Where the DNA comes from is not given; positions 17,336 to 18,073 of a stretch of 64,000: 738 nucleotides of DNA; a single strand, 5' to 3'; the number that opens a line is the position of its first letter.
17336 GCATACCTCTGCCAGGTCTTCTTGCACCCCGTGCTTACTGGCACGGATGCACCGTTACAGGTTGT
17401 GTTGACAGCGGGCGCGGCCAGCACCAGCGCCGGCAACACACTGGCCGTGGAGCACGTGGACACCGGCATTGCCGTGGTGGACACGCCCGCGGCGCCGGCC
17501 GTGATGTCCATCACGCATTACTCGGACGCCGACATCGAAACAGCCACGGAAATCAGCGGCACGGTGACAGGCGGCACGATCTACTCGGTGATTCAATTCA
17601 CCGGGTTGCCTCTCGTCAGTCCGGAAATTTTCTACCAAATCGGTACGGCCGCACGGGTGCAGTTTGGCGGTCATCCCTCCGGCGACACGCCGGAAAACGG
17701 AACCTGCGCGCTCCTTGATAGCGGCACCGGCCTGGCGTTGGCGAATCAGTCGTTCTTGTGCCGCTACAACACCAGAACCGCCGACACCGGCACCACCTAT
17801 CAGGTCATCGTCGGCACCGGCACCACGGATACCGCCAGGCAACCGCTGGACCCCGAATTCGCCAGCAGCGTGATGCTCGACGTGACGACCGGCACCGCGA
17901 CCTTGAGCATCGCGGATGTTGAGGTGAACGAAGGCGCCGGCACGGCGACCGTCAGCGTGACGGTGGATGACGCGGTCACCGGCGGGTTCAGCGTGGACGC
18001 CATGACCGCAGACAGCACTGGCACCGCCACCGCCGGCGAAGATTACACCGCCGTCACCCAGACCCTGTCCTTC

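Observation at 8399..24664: A giant protein of about 5,400 aa combining Calx-beta, Ig and cadherin arrays with an autotransporter-like barrel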

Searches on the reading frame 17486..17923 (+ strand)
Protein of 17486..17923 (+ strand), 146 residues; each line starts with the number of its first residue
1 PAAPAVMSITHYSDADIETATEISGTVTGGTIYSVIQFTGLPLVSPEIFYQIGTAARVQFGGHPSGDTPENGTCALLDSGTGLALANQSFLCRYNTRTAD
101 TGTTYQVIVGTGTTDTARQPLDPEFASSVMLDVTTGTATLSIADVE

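Call 24: search_protein_families(library=pfam, proteins=[window:17486-17923:+], max_evalue=1)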
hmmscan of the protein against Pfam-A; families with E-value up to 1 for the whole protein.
window:17486-17923:+ (146 aa): 1 family
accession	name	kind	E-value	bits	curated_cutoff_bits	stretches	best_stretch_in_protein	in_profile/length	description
PF23918.1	DUF7257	-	0.029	14.5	27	1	68-114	58-103/239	Domain of unknown function (DUF7257)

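Call 39: search_protein_families(library=ncbifam, proteins=[window:17486-17923:+], max_evalue=1)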
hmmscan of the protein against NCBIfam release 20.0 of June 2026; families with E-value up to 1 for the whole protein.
window:17486-17923:+ (146 aa): 0 families
